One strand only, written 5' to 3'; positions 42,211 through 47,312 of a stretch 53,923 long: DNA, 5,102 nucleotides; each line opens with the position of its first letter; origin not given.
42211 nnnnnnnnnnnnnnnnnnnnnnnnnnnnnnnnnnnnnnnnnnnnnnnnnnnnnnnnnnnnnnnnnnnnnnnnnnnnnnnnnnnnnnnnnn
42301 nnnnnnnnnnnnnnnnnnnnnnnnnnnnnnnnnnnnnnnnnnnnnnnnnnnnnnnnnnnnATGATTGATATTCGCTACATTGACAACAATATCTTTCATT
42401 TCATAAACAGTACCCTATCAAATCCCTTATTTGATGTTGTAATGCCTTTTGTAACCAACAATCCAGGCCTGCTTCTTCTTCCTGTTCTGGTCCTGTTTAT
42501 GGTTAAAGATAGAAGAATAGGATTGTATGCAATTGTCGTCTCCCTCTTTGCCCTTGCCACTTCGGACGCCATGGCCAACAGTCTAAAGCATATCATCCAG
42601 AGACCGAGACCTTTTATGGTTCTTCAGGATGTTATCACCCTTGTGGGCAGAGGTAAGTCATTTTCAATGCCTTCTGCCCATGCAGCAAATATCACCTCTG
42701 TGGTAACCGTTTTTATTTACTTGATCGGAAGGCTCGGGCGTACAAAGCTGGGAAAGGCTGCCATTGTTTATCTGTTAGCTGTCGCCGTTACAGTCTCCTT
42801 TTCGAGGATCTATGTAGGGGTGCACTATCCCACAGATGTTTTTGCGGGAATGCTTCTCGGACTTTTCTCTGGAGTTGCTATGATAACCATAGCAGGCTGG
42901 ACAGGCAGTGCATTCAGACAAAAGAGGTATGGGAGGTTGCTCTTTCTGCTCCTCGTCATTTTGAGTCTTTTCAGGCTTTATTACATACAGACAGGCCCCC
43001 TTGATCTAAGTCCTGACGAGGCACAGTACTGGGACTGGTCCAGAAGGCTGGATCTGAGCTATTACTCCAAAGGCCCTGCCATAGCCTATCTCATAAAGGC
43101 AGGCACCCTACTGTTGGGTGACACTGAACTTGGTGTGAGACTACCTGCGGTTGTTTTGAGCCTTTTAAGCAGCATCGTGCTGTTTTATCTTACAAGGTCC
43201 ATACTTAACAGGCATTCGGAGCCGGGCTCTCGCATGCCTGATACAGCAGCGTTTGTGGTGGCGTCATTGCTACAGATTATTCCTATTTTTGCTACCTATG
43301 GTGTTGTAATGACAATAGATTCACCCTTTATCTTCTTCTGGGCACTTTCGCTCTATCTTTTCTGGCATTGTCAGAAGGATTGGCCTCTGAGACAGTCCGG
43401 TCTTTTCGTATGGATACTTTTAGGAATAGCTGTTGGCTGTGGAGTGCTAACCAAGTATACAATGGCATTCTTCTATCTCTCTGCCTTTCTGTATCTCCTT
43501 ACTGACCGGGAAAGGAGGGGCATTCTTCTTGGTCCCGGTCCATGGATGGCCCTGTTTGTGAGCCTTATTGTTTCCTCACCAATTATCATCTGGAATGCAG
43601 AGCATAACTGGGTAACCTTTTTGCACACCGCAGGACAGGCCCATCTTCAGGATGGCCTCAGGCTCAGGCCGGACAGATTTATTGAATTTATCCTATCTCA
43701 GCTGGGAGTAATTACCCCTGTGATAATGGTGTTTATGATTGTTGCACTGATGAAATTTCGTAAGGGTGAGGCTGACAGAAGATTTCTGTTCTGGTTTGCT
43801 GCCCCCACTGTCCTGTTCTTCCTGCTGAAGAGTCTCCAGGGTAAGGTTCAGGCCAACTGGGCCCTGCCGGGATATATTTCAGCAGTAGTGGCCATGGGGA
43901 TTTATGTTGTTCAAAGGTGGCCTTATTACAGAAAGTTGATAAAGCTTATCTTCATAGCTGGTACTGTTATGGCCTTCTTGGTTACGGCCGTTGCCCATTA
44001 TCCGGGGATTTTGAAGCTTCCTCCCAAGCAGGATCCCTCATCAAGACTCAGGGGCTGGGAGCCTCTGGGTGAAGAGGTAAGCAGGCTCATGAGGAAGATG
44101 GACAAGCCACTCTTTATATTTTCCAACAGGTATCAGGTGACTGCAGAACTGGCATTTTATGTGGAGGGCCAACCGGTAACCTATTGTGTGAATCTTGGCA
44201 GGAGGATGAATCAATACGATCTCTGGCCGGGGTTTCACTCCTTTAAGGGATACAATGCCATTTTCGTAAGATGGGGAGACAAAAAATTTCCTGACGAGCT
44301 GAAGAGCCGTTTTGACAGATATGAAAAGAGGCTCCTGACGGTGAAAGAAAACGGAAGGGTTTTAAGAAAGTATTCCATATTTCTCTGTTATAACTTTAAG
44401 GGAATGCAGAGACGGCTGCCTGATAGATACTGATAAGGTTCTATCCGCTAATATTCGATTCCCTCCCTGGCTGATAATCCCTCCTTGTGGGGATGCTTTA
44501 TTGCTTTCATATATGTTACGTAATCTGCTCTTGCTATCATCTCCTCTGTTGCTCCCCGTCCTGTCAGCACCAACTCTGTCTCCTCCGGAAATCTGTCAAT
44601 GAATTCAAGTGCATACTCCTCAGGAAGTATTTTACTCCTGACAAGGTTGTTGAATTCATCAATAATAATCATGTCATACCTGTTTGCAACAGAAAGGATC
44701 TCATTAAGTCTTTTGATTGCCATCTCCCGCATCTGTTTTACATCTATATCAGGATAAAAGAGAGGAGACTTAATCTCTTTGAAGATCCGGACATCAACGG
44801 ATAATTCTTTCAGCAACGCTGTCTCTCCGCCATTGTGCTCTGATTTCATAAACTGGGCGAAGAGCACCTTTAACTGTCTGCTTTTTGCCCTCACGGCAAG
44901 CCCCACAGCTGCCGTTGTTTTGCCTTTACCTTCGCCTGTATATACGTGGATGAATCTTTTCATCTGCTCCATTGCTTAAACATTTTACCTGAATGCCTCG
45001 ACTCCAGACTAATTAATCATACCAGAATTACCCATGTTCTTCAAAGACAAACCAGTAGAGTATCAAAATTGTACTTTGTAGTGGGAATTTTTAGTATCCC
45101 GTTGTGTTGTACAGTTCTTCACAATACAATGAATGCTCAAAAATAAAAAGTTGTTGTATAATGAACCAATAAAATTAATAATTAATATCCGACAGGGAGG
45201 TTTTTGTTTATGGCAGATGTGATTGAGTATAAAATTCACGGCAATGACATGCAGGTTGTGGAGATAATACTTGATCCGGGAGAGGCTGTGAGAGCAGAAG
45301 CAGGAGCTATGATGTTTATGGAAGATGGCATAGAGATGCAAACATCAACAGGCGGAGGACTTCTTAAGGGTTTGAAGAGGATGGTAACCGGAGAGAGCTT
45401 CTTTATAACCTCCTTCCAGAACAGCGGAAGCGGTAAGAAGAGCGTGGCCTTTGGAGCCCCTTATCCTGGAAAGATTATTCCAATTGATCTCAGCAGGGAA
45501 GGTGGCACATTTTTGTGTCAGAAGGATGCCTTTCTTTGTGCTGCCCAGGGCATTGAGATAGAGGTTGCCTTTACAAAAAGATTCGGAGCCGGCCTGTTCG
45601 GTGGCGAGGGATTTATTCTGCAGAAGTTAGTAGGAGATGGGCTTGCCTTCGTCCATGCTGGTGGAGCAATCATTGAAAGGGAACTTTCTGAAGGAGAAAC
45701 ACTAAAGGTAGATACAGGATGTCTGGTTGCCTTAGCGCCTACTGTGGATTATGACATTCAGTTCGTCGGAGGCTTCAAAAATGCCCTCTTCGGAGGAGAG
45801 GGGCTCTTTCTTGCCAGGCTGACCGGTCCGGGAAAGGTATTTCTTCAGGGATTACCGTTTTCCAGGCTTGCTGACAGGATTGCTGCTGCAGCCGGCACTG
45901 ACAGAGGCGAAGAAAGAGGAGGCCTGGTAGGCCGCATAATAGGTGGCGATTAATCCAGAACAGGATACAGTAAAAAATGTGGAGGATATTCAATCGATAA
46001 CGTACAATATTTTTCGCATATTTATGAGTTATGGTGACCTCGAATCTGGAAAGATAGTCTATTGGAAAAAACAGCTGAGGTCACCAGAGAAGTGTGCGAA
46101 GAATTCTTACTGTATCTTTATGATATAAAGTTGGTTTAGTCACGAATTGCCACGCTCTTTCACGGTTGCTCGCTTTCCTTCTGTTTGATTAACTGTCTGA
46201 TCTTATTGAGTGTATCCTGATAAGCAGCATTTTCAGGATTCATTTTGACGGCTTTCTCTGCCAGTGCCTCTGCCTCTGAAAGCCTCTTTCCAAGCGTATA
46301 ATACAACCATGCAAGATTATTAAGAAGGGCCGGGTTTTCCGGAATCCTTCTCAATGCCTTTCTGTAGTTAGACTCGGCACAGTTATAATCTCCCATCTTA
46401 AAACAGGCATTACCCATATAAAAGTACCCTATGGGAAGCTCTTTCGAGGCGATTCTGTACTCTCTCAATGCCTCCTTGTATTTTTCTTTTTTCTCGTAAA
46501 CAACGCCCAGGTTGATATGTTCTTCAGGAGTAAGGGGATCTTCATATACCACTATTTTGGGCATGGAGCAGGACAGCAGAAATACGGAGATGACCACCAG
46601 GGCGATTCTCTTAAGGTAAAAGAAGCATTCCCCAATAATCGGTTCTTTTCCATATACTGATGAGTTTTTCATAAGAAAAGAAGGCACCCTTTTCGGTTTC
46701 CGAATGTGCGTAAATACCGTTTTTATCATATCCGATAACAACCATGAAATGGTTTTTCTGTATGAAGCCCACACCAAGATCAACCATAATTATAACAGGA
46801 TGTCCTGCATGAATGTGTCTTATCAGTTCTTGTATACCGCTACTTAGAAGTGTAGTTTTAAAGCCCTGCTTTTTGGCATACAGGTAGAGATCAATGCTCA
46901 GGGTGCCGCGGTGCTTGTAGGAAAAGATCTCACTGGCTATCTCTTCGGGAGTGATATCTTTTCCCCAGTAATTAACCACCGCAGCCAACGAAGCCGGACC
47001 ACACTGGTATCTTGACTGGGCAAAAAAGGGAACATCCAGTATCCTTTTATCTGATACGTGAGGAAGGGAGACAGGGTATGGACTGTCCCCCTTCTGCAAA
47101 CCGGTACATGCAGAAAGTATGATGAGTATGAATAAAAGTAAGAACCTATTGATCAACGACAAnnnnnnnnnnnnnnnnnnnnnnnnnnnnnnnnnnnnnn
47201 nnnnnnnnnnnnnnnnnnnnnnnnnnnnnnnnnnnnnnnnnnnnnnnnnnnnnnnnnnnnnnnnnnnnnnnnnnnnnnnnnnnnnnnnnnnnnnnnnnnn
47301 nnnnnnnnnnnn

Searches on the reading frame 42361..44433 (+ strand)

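Call 76: search_protein_families(library=pfam, proteins=[window:42361-44433:+], max_evalue=0.0001)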
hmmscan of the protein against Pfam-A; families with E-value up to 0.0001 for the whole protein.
window:42361-44433:+ (690 aa): 4 families
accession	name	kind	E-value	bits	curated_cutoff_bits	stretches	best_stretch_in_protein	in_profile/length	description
PF13231.12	PMT_2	-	2.1e-29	103.2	26.1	1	237-411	2-160/160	Dolichyl-phosphate-mannose-protein mannosyltransferase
PF01569.27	PAP2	-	2.1e-22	79.7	27.2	1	60-178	4-125/130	PAP2 superfamily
PF02366.24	PMT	-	7.3e-15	55.6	22.7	1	247-381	72-198/245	Dolichyl-phosphate-mannose-protein mannosyltransferase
PF14378.12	PAP2_3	-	6.9e-05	23.2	27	1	98-170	122-187/190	PAP2 superfamily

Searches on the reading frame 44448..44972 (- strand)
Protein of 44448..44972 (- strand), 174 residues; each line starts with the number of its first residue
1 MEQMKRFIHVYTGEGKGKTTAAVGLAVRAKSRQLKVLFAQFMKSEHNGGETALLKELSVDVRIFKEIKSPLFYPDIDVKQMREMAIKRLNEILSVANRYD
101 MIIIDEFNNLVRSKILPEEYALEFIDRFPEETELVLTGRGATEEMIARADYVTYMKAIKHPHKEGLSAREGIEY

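Call 76: search_protein_families(library=pfam, proteins=[window:44448-44972:-], max_evalue=0.0001)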
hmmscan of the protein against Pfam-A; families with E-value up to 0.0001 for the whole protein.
window:44448-44972:- (174 aa): 1 family
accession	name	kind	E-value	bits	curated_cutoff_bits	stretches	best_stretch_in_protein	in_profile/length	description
PF02572.21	CobA_CobO_BtuR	-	1.4e-49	169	25.7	1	6-174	3-172/172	ATP:corrinoid adenosyltransferase BtuR/CobO/CobP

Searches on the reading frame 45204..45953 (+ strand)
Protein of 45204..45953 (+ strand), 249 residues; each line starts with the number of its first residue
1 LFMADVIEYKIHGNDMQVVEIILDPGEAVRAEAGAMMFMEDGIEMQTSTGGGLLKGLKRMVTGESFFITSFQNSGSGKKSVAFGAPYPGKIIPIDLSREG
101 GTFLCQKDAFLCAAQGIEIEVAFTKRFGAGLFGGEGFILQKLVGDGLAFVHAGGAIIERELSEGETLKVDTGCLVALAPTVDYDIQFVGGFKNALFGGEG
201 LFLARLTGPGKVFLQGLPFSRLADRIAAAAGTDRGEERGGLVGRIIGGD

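Call 76: search_protein_families(library=pfam, proteins=[window:45204-45953:+], max_evalue=0.0001)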
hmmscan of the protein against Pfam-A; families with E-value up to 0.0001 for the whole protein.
window:45204-45953:+ (249 aa): 1 family
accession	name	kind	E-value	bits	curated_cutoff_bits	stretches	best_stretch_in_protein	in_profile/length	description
PF01987.23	AIM24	-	1.4e-77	260.5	25.7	1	9-215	1-203/205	Mitochondrial biogenesis AIM24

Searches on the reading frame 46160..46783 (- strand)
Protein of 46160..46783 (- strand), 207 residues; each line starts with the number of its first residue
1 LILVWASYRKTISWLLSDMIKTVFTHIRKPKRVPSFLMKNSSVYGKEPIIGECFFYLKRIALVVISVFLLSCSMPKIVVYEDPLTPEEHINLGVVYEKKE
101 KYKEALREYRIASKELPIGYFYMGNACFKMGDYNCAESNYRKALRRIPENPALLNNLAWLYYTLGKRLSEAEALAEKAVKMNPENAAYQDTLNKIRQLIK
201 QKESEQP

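Call 76: search_protein_families(library=pfam, proteins=[window:46160-46783:-], max_evalue=0.0001)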
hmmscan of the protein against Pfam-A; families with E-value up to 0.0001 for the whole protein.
window:46160-46783:- (207 aa): 11 families
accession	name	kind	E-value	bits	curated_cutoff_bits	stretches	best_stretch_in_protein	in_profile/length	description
PF07719.23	TPR_2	-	1.2e-15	56.7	27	0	119-150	3-34/34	Tetratricopeptide repeat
PF00515.34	TPR_1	-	1.5e-13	50.3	27.8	1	119-150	3-34/34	Tetratricopeptide repeat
PF13424.12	TPR_12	-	1.4e-10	41.7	30.1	1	122-181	8-74/77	Tetratricopeptide repeat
PF14559.12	TPR_19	-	4.1e-10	40.3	25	1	129-194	3-67/68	Tetratricopeptide repeat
PF13428.12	TPR_14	-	4.3e-10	39.7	23.5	0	120-158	4-42/44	Tetratricopeptide repeat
PF13432.12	TPR_16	-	1.9e-09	38.3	32.7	1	124-186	4-65/65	Tetratricopeptide repeat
PF13431.12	TPR_17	-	3.3e-09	36.8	24.4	0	140-171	2-32/34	Tetratricopeptide repeat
PF13181.12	TPR_8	-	7.1e-09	35.6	25.7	0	123-150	7-34/34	Tetratricopeptide repeat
PF13414.12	TPR_11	-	1.5e-08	34.6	26.8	1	124-165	1-42/42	TPR repeat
PF13374.12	TPR_10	-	1.8e-06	28.2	27.5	0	153-181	4-31/42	Tetratricopeptide repeat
PF13176.12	TPR_7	-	2.2e-06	27.8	27.9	0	90-110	3-23/36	Tetratricopeptide repeat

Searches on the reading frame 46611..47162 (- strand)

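Call 77: search_protein_families(library=pfam, proteins=[window:46611-47162:-], max_evalue=0.001)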
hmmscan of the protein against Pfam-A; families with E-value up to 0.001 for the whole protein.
window:46611-47162:- (183 aa): 2 families
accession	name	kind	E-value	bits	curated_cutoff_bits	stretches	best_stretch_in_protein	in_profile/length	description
PF13529.12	Peptidase_C39_2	-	1.4e-21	78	24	1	42-152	1-139/143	Peptidase_C39 like family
PF03412.21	Peptidase_C39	-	5e-12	46.2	22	1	49-172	8-122/133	Peptidase C39 family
